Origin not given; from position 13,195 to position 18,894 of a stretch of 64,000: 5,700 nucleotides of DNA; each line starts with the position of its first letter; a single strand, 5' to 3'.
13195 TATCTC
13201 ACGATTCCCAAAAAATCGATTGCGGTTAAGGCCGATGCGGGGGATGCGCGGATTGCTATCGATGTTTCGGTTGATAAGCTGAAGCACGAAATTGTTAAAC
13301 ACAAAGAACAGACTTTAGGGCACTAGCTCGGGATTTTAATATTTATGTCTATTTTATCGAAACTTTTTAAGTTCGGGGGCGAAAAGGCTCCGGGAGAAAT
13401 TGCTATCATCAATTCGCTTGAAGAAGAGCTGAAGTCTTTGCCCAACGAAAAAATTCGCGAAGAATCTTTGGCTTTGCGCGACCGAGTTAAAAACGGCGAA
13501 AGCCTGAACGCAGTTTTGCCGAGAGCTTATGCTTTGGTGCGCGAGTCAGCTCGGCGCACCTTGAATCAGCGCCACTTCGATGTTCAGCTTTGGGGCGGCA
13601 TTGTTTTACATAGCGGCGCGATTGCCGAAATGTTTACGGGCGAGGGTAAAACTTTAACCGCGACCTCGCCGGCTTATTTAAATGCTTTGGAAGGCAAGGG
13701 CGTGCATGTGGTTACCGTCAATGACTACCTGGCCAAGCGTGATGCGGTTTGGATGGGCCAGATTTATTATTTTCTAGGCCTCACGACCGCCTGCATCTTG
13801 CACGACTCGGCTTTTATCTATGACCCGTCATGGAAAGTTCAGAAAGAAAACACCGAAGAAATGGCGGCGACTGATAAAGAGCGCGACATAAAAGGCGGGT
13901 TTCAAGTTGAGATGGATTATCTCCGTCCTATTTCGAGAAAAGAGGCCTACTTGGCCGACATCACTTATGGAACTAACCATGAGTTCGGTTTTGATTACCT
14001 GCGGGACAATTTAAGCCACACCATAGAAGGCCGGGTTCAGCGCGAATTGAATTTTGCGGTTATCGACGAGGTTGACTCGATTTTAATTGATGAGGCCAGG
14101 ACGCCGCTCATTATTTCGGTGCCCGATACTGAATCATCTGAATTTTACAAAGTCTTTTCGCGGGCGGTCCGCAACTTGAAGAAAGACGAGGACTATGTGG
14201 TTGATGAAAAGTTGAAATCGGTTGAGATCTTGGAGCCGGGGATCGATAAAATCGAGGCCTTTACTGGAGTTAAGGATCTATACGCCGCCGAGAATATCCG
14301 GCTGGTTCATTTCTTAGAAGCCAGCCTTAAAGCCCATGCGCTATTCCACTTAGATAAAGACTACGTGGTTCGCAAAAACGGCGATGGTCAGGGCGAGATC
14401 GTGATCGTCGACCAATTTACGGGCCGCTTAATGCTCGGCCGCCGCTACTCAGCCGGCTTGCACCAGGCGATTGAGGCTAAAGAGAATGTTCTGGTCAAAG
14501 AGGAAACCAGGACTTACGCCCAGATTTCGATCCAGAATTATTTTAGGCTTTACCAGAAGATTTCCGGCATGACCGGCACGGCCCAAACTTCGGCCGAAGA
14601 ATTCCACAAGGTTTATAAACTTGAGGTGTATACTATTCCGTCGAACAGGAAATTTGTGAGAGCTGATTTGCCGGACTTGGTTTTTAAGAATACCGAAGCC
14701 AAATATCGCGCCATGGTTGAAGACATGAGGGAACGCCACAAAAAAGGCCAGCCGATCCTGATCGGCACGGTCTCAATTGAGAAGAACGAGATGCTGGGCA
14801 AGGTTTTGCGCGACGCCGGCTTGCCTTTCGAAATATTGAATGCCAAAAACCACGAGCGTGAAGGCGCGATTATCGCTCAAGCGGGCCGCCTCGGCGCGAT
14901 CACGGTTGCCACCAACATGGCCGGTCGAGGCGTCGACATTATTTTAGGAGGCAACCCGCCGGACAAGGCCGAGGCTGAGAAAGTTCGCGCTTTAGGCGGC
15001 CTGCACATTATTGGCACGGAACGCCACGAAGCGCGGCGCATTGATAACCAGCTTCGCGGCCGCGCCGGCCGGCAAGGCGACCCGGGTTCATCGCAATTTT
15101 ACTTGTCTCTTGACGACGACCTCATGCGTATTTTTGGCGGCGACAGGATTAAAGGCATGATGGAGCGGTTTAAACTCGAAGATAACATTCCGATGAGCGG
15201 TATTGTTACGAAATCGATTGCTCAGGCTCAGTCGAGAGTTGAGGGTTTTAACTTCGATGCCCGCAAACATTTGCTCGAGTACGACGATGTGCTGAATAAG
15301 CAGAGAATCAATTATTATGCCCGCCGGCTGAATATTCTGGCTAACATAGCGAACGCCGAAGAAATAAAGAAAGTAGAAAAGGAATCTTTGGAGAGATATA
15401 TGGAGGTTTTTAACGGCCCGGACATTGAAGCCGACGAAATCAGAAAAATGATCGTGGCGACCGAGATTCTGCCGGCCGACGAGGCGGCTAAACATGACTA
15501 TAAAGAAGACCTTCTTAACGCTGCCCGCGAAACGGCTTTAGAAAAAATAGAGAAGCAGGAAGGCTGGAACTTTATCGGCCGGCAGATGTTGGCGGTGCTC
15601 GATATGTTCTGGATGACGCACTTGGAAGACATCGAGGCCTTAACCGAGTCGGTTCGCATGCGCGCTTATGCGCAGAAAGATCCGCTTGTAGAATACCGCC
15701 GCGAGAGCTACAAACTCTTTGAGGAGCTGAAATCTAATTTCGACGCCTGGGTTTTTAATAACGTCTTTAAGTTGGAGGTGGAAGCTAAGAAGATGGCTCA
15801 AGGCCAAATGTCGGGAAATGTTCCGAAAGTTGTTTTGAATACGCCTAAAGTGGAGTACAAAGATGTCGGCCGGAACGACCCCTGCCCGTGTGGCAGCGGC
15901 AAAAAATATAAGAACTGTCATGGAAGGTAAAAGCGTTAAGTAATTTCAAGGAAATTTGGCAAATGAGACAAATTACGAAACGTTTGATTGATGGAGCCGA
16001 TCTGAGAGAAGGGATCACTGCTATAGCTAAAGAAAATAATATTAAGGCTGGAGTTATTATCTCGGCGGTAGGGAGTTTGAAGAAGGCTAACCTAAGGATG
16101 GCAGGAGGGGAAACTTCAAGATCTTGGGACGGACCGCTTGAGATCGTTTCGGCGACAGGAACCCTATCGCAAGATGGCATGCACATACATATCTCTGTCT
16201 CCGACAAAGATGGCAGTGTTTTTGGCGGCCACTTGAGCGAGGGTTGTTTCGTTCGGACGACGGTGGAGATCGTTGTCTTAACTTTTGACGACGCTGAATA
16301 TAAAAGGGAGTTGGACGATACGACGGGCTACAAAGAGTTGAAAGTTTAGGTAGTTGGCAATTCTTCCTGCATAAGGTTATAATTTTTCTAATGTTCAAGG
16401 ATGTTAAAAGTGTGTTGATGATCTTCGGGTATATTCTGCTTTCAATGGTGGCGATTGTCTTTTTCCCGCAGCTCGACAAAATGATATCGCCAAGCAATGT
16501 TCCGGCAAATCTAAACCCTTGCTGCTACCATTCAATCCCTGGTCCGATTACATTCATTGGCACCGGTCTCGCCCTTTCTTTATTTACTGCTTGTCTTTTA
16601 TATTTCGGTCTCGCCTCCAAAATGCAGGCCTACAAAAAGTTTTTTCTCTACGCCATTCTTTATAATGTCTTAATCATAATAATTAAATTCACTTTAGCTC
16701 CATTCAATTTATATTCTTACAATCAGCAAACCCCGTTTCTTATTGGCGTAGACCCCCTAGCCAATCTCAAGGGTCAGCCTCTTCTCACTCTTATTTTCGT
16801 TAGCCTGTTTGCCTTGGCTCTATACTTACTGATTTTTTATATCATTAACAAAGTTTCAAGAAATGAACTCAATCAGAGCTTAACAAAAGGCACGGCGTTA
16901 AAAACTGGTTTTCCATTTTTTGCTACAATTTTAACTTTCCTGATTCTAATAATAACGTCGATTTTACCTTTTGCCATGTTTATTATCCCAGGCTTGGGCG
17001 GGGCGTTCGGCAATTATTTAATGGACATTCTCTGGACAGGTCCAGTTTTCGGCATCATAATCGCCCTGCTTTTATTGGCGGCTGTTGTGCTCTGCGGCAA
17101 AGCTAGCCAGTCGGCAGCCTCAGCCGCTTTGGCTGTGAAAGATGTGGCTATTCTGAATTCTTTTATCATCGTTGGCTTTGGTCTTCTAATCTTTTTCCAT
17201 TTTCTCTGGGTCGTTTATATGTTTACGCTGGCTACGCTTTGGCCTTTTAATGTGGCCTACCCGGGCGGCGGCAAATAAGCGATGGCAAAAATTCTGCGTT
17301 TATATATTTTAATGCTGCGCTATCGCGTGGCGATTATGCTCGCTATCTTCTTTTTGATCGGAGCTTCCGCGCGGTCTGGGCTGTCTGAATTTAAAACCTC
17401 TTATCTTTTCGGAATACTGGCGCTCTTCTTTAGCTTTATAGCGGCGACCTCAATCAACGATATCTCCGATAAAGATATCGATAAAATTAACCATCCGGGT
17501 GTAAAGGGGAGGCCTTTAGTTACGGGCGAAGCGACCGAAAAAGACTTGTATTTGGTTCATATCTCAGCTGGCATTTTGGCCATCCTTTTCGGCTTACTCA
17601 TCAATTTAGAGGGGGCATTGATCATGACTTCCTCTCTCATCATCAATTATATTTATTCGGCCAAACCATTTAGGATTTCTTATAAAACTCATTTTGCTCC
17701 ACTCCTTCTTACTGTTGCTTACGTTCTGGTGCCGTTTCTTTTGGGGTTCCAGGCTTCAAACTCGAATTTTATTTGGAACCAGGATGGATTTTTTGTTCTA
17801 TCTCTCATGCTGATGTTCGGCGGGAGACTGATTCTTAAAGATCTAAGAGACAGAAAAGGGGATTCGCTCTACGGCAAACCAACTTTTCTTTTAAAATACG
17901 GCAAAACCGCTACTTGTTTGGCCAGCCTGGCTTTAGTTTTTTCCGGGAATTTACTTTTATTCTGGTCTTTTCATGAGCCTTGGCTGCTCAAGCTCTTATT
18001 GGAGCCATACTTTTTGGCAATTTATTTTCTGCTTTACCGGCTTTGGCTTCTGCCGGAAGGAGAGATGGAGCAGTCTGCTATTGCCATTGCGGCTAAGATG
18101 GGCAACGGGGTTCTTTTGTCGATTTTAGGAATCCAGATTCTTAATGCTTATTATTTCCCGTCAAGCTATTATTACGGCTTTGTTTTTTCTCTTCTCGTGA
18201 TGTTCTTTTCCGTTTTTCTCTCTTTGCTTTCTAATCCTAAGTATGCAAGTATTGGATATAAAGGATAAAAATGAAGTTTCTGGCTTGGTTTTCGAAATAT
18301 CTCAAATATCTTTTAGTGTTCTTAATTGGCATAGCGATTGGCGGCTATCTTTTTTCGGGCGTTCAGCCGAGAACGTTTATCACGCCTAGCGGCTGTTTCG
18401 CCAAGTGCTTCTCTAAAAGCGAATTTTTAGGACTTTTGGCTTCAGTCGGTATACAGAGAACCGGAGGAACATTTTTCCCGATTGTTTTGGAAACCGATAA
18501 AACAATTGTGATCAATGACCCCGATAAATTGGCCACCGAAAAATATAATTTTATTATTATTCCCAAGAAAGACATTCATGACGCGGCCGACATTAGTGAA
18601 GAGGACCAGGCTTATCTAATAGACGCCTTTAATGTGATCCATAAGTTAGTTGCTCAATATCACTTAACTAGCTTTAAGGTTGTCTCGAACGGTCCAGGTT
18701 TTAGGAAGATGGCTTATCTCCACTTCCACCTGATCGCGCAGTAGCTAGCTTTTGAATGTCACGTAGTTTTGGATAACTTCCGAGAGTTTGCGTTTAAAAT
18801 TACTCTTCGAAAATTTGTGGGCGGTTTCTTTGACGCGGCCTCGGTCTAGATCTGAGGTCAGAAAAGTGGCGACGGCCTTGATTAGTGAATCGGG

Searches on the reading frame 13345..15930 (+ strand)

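Call 28: search_protein_families(library=pfam, proteins=[window:13345-15930:+], max_evalue=0.00001)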
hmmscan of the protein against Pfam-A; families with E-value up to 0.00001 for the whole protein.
window:13345-15930:+ (861 aa): 5 families
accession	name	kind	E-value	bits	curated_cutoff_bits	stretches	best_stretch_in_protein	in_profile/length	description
PF07517.20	SecA_DEAD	-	5.7e-114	380.7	24.6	1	20-421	21-290/290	SecA DEAD-like domain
PF21090.3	P-loop_SecA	-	5.6e-79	264.9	27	2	437-542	2-107/205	SecA P-loop domain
PF07516.18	SecA_SW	-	3.5e-40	138.6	26.7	1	619-810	5-199/200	SecA Wing and Scaffold domain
PF01043.26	SecA_PP_bind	-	3.9e-37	127.6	23.5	1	264-377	2-110/110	SecA preprotein cross-linking domain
PF02810.21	SEC-C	-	3.1e-10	40.1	20.4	1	843-861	1-19/19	SEC-C motif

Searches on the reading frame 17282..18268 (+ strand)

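Call 28: search_protein_families(library=pfam, proteins=[window:17282-18268:+], max_evalue=0.00001)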
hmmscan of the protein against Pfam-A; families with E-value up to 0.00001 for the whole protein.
window:17282-18268:+ (328 aa): 1 family
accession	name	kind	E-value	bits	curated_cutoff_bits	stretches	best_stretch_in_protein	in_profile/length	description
PF01040.23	UbiA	-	4.5e-28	98.6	34.2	1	21-261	2-236/250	UbiA prenyltransferase family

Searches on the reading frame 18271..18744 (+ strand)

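Call 57: search_protein_families(library=pfam, proteins=[window:18271-18744:+], max_evalue=0.001)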
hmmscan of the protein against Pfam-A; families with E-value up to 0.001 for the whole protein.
window:18271-18744:+ (157 aa): 2 families
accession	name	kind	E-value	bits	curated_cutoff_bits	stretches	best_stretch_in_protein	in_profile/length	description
PF11969.13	DcpS_C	-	5.2e-08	33.8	24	1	71-156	16-101/114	Scavenger mRNA decapping enzyme C-term binding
PF01230.28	HIT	-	6.9e-05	23.8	21.5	1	72-156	9-94/98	HIT domain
